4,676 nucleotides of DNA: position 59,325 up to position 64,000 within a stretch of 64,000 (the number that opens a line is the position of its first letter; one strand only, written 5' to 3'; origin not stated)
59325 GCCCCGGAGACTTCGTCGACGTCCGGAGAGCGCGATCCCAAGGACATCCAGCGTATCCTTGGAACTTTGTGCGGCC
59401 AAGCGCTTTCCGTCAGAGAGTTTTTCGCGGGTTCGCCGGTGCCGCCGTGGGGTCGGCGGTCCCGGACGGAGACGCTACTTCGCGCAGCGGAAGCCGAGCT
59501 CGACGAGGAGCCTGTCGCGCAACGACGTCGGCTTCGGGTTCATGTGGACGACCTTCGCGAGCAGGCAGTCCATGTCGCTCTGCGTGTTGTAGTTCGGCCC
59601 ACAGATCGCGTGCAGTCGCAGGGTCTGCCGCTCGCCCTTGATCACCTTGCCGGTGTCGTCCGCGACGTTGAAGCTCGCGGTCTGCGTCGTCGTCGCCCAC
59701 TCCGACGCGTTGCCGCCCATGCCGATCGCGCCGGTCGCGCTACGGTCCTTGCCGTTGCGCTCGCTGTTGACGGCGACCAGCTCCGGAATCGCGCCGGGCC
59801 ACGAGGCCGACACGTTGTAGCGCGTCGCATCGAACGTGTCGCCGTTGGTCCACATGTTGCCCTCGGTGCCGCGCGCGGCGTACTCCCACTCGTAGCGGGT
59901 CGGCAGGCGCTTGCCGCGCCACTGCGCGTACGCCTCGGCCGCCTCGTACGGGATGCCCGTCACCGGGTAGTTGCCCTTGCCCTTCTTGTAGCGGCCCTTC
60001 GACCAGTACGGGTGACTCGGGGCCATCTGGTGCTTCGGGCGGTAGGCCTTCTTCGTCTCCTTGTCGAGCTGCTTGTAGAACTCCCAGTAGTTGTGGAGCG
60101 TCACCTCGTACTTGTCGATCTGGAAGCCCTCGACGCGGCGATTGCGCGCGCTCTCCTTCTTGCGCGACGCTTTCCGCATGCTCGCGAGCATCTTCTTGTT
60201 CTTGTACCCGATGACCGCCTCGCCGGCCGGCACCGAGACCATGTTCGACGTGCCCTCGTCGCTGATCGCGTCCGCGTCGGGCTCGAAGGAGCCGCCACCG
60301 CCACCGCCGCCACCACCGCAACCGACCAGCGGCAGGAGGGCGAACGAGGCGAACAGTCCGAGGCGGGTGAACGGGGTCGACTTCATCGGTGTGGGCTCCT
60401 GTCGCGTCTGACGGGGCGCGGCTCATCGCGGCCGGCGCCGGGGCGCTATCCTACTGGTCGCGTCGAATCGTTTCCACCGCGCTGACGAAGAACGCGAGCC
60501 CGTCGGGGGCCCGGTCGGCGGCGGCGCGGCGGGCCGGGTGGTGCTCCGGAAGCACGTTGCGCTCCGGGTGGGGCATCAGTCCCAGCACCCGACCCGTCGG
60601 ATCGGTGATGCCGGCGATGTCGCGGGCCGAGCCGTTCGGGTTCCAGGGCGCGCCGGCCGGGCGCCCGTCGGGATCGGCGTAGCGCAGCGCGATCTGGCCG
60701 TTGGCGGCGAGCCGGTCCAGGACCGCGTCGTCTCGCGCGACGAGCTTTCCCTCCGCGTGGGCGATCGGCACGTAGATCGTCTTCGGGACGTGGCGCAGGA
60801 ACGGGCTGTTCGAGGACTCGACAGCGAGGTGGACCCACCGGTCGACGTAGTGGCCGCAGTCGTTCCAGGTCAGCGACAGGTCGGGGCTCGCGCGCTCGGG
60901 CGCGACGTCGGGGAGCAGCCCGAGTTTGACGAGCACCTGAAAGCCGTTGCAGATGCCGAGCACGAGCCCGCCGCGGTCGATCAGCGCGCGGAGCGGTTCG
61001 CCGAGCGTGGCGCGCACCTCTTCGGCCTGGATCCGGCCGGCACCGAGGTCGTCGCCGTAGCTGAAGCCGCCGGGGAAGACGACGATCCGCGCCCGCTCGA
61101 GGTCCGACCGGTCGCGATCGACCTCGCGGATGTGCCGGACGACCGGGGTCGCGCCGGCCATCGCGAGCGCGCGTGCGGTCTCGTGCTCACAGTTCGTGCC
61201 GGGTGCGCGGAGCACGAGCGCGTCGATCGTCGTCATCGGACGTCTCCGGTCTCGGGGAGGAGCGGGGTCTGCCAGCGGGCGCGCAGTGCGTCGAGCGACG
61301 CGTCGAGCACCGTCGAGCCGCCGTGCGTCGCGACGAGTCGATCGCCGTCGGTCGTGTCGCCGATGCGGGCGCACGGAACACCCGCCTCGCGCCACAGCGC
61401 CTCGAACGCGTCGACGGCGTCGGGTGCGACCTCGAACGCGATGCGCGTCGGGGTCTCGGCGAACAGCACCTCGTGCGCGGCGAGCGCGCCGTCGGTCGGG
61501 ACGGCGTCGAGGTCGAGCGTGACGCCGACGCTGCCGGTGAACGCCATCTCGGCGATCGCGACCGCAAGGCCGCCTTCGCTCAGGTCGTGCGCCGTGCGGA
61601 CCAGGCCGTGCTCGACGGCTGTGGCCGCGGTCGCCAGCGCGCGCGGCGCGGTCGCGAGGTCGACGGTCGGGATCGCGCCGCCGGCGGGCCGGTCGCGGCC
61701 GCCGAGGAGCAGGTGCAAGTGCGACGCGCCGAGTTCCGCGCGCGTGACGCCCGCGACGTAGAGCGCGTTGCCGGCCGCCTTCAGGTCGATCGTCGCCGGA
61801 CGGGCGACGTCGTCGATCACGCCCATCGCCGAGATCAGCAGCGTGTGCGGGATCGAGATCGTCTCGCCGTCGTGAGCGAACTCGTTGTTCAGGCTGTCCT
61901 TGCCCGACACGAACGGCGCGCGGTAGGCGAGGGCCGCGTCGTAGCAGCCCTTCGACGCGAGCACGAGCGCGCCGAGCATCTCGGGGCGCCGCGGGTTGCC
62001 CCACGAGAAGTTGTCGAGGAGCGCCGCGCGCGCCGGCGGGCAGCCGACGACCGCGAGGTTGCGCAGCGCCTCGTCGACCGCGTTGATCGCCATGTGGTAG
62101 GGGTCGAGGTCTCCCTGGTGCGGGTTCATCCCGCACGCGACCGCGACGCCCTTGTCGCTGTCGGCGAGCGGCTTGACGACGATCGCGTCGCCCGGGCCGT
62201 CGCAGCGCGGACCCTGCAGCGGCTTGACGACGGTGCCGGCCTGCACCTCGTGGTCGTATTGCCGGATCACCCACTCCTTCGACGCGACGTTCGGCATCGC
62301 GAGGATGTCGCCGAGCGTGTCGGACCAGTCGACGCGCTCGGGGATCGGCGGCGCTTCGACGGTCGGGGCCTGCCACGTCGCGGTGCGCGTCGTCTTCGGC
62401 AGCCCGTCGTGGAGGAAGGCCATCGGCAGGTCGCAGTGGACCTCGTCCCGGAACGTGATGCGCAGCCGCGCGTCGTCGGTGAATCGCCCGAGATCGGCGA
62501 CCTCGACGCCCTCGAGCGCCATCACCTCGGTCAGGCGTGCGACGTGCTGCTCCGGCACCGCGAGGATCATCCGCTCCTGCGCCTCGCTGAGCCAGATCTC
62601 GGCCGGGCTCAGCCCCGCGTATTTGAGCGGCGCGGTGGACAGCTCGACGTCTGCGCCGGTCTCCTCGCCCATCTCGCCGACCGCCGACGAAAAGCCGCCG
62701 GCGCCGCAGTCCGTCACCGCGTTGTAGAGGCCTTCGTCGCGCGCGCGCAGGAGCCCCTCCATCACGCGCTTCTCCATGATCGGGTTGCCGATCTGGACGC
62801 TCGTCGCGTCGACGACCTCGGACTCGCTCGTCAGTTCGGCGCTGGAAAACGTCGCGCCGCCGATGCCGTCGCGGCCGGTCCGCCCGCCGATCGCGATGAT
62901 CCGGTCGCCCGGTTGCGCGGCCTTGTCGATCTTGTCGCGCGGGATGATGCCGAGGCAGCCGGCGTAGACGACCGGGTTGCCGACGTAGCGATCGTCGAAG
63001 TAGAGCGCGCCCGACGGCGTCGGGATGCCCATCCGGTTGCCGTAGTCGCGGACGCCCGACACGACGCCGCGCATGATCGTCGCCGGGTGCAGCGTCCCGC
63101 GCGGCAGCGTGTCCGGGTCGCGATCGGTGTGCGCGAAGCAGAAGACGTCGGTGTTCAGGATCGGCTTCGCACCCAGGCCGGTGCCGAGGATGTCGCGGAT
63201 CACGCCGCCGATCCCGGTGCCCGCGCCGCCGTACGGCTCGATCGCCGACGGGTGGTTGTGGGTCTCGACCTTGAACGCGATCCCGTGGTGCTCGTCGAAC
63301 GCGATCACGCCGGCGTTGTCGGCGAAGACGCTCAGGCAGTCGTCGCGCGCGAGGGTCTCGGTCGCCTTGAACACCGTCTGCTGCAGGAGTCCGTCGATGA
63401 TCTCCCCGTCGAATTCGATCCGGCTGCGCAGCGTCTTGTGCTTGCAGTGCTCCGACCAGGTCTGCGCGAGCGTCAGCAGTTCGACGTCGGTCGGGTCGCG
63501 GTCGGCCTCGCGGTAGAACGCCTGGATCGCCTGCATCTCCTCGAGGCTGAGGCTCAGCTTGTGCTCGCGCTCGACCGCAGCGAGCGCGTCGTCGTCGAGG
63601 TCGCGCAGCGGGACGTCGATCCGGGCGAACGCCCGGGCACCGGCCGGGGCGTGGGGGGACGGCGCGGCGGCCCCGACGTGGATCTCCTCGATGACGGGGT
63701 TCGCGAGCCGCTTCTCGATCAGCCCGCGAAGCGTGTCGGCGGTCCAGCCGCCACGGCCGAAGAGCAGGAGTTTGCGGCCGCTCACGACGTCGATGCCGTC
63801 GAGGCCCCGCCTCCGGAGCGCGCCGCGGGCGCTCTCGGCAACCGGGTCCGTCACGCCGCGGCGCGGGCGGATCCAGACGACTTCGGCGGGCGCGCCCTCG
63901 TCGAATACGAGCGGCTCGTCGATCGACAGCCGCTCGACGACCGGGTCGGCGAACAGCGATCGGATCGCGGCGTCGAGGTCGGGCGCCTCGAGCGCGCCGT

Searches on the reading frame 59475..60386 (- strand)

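Call 55: search_protein_families(library=pfam, proteins=[window:59475-60386:-], max_evalue=0.0001)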
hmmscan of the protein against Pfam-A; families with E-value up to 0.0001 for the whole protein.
window:59475-60386:- (303 aa): 1 family
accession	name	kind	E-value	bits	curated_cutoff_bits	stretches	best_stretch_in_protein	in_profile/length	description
PF03781.23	FGE-sulfatase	-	2.5e-33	116.3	23.3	1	47-302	3-254/255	Sulfatase-modifying factor enzyme 1-like domain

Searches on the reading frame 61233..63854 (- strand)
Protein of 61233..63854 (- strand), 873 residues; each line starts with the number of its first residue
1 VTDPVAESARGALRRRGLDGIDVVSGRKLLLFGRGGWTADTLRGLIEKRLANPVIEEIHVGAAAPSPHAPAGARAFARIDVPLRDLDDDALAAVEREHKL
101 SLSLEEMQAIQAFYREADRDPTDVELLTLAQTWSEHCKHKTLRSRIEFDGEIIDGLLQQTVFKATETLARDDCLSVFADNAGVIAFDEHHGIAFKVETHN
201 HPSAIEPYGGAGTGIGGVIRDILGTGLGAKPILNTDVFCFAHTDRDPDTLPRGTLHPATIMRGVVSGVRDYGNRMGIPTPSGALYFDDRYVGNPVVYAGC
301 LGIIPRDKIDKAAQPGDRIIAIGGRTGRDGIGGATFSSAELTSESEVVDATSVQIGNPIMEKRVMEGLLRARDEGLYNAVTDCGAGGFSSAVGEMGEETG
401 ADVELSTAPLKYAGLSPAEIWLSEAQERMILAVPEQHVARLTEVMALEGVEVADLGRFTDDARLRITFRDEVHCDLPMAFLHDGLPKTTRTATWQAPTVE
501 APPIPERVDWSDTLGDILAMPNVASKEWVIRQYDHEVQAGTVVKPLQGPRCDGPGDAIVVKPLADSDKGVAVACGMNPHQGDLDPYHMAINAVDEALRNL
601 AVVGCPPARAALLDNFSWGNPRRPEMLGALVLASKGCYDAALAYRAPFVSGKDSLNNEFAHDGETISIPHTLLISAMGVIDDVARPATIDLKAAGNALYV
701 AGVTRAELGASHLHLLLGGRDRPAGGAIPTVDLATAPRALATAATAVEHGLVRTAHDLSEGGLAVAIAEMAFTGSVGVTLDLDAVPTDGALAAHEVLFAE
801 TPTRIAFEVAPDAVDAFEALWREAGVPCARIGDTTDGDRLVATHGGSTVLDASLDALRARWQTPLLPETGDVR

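Call 55: search_protein_families(library=pfam, proteins=[window:61233-63854:-], max_evalue=0.0001)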
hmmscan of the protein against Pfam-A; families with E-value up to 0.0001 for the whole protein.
window:61233-63854:- (873 aa): 3 families
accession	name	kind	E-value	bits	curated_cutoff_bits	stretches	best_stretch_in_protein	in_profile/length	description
PF02769.27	AIRS_C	-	1.6e-49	168.5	23.1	2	314-467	1-154/156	AIR synthase related protein, C-terminal domain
PF00586.29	AIRS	-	9.2e-29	100.6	24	2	179-304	2-112/112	AIR synthase related protein, N-terminal domain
PF18072.6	FGAR-AT_linker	-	8e-18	65.1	26.6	1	91-140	1-50/50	Formylglycinamide ribonucleotide amidotransferase linker domain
